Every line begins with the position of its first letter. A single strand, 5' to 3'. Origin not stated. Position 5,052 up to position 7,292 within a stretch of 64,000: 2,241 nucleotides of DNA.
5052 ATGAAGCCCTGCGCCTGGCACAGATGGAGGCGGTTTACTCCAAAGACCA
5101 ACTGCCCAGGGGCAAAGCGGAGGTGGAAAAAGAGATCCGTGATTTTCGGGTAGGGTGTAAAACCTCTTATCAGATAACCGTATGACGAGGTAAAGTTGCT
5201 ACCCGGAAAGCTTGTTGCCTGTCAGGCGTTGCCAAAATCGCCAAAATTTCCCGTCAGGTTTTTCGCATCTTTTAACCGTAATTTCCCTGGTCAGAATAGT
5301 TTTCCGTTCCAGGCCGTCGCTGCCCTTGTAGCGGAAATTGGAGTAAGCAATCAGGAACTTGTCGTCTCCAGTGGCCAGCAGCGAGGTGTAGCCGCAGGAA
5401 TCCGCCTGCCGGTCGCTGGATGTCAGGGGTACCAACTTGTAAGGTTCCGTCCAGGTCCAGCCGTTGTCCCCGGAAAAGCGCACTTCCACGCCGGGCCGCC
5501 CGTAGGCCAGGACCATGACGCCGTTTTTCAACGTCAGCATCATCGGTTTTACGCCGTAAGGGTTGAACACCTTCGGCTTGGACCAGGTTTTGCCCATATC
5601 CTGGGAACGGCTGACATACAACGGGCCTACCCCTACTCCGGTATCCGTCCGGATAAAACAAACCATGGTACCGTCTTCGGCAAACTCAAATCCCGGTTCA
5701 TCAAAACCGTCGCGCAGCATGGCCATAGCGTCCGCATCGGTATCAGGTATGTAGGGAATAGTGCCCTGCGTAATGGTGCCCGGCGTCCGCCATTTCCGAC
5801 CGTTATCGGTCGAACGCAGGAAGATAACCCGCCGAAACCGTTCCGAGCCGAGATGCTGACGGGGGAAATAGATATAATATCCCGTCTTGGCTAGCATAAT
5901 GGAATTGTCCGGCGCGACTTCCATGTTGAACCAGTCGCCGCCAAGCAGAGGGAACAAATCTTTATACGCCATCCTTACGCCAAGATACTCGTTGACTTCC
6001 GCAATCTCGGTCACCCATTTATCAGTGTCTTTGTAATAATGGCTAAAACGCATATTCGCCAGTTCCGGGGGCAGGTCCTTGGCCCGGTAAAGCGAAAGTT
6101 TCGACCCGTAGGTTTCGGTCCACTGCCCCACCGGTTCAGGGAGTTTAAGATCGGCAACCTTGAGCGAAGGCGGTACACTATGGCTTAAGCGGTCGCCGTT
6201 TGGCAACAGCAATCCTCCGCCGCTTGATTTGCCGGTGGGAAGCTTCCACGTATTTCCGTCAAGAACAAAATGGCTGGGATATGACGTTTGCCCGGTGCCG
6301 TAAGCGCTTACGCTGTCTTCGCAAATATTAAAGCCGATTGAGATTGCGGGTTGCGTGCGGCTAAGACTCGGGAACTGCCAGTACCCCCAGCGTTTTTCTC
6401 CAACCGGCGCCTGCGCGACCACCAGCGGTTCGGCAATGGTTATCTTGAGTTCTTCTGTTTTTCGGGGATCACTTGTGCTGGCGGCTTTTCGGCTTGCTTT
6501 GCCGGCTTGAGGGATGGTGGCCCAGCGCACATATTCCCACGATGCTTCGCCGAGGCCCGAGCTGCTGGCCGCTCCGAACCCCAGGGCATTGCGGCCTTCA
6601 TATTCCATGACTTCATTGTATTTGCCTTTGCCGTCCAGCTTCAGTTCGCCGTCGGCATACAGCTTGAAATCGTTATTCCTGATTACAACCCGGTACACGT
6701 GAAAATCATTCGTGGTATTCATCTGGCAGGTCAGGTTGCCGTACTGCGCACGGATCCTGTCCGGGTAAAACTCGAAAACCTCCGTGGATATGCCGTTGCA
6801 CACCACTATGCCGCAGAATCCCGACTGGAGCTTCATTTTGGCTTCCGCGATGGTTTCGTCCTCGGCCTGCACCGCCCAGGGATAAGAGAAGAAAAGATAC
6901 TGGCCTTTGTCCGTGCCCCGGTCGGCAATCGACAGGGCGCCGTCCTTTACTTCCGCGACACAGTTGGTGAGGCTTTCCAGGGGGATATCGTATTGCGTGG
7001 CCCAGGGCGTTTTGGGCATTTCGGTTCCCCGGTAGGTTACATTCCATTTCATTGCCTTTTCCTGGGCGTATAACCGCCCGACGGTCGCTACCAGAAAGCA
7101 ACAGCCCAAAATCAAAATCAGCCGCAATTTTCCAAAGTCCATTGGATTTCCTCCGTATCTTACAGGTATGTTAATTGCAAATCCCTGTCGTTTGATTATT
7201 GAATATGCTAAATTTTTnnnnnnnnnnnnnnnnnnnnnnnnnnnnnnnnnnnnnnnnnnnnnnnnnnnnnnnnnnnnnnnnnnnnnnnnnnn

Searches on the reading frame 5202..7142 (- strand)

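Call 7: search_protein_families(library=pfam, proteins=[window:5202-7142:-], max_evalue=0.01)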
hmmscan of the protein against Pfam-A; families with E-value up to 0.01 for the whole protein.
window:5202-7142:- (647 aa): 3 families
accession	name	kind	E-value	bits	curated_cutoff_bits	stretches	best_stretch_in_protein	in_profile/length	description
PF13088.12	BNR_2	-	1e-07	32.1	31.4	1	427-593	127-272/277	BNR repeat-like domain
PF24316.1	Tli3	-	0.002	18.9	27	0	414-456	55-98/129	T6SS Tli3 immunity protein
PF04616.20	Glyco_hydro_43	-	0.0044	16.8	32.2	0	562-619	221-279/288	Glycosyl hydrolases family 43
